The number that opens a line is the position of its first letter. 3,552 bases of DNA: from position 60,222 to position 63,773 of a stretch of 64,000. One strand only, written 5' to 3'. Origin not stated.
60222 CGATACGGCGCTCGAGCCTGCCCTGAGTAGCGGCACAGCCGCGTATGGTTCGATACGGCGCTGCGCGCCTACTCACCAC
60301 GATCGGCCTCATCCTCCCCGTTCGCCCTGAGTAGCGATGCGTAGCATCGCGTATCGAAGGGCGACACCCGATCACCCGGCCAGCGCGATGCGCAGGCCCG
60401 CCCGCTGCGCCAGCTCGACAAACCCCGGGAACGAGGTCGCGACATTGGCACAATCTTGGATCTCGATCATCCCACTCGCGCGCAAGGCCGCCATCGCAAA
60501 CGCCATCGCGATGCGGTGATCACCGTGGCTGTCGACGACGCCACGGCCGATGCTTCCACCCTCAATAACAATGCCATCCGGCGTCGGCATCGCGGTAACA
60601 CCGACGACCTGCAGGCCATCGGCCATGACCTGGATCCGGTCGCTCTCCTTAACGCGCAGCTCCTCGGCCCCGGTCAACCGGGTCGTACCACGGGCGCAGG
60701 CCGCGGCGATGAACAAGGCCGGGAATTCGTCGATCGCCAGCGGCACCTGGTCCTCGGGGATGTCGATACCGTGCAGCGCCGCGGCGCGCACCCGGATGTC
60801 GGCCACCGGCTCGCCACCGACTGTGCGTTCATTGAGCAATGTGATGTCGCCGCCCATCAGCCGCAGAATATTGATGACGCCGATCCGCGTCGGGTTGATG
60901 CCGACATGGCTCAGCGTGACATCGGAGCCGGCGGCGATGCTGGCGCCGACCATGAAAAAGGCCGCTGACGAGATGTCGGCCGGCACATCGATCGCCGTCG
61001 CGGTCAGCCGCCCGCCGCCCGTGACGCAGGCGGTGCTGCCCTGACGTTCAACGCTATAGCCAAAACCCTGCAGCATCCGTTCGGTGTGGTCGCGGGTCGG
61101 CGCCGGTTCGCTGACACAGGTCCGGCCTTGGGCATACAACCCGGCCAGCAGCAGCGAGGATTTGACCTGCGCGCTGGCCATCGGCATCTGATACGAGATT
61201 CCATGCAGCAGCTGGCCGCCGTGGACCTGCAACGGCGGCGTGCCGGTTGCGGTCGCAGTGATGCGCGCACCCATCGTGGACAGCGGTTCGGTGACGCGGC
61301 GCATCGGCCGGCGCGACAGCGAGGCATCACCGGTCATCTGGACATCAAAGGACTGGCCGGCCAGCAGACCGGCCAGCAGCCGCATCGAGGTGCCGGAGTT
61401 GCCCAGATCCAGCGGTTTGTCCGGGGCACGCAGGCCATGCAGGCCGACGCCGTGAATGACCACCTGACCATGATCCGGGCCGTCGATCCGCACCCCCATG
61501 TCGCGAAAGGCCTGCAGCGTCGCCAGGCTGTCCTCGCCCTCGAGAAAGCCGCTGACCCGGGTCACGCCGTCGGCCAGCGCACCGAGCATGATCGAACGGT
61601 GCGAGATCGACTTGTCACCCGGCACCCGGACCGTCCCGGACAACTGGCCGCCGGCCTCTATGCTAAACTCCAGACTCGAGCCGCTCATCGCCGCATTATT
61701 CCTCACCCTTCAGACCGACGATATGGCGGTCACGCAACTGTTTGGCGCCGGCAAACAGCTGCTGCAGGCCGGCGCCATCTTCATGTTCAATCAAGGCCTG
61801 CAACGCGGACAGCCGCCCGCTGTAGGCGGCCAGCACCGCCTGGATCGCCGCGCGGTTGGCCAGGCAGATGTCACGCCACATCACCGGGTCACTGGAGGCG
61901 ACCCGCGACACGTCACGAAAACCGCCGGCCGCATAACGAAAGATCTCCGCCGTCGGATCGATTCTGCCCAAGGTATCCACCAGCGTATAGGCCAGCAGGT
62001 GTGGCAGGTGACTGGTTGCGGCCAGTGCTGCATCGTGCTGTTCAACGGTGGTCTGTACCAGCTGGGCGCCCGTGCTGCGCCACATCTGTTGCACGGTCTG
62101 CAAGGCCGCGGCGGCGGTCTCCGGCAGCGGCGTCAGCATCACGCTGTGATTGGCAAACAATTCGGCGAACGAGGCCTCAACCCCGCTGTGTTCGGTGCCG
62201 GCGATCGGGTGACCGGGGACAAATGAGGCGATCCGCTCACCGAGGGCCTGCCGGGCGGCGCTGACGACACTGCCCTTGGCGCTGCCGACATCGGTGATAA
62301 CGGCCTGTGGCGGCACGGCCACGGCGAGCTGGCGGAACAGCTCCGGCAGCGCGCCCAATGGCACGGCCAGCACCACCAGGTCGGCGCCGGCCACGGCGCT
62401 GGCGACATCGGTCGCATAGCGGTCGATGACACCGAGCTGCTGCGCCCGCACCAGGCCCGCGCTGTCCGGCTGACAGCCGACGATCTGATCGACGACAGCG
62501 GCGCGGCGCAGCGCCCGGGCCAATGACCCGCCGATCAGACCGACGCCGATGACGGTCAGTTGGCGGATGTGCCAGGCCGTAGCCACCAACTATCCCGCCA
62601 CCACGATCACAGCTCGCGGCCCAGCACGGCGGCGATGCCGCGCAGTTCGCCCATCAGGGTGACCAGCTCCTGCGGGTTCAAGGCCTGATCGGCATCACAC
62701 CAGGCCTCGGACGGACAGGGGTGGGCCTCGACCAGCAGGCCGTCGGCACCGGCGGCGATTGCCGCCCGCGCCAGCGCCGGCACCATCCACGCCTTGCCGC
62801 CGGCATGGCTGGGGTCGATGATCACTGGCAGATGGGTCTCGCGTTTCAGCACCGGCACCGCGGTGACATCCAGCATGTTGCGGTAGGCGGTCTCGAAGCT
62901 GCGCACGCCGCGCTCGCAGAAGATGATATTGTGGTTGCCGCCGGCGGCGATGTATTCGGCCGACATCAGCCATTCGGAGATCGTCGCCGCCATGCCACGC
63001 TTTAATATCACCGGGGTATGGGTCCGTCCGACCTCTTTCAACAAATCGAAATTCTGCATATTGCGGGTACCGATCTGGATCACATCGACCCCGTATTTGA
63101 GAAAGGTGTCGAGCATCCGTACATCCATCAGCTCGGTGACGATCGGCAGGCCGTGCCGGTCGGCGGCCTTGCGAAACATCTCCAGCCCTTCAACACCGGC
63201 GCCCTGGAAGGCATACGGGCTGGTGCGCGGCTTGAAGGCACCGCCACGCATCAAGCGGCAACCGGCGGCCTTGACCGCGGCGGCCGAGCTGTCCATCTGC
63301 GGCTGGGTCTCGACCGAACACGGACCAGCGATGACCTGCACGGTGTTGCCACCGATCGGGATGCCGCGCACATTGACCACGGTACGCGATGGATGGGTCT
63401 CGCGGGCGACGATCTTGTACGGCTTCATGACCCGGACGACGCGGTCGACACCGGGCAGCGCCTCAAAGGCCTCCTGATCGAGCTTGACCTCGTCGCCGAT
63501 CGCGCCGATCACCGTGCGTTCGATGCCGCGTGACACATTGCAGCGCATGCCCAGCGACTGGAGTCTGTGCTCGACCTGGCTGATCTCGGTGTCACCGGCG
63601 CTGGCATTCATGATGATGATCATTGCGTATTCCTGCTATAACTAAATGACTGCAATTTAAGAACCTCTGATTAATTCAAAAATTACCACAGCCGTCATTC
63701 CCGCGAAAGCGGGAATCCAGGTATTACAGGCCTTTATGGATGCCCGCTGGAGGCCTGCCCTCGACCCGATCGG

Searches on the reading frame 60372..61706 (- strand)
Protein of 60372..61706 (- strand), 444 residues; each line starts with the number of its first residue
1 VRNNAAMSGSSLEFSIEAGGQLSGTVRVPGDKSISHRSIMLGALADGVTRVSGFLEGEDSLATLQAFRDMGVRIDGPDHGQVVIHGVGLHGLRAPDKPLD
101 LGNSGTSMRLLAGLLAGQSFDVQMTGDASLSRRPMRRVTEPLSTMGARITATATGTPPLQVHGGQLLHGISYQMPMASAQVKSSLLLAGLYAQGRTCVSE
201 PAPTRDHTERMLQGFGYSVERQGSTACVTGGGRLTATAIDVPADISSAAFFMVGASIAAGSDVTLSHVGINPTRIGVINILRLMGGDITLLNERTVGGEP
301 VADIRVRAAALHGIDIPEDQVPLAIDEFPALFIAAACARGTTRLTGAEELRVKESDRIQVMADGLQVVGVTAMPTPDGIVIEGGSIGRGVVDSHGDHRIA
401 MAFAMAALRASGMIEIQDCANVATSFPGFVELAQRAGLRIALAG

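Call 75: search_protein_families(library=pfam, proteins=[window:60372-61706:-], max_evalue=0.0001)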
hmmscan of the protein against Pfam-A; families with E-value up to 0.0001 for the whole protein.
window:60372-61706:- (444 aa): 1 family
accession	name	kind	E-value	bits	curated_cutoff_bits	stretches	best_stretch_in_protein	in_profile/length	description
PF00275.25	EPSP_synthase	-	4.2e-116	388.5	22.8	1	17-431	2-415/417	EPSP synthase (3-phosphoshikimate 1-carboxyvinyltransferase)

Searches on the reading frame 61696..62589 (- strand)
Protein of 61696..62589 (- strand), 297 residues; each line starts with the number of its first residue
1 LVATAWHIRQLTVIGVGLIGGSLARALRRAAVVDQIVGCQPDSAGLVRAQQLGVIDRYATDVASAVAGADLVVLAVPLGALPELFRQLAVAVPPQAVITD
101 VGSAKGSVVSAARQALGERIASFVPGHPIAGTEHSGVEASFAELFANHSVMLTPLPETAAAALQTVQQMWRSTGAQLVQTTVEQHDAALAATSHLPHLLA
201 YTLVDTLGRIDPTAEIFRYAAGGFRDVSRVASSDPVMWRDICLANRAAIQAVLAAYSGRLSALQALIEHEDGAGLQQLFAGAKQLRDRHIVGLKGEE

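Call 75: search_protein_families(library=pfam, proteins=[window:61696-62589:-], max_evalue=0.0001)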
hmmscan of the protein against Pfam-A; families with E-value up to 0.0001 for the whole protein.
window:61696-62589:- (297 aa): 4 families
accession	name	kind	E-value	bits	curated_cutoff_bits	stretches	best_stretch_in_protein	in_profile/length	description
PF02153.23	PDH_N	-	1.9e-36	125.4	26.5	1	23-178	1-153/154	Prephenate dehydrogenase, nucleotide-binding domain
PF20463.3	PDH_C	-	2.6e-25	89.1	22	1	183-279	3-100/102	Prephenate dehydrogenase, dimerization domain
PF03807.23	F420_oxidored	-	4.5e-08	34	21.6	1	11-98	2-89/94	NADP oxidoreductase coenzyme F420-dependent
PF10727.15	Rossmann-like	-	2.5e-06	27.7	23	1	11-109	17-115/131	Rossmann-like domain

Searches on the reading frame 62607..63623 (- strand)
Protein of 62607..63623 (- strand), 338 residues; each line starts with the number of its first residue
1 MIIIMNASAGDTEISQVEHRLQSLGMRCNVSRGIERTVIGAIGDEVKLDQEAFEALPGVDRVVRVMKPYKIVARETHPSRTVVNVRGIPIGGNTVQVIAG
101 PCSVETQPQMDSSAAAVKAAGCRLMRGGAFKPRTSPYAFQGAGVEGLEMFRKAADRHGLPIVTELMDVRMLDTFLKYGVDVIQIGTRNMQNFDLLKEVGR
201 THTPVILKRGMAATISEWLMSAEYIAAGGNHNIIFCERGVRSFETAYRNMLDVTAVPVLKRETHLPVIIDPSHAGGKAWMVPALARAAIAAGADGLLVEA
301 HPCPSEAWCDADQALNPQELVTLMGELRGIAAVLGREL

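Call 75: search_protein_families(library=pfam, proteins=[window:62607-63623:-], max_evalue=0.0001)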
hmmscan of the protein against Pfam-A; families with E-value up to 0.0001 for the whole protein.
window:62607-63623:- (338 aa): 3 families
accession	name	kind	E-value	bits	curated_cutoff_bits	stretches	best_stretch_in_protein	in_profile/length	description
PF00793.26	DAHP_synth_1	-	4.2e-73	246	25.5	1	87-323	9-257/270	DAHP synthetase I family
PF18152.6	DAHP_snth_FXD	-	6.4e-23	80.8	27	1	1-67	1-67/67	DAHP synthase ferredoxin-like domain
PF03102.20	NeuB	-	1.4e-10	41.5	22.1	1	148-336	59-238/241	NeuB family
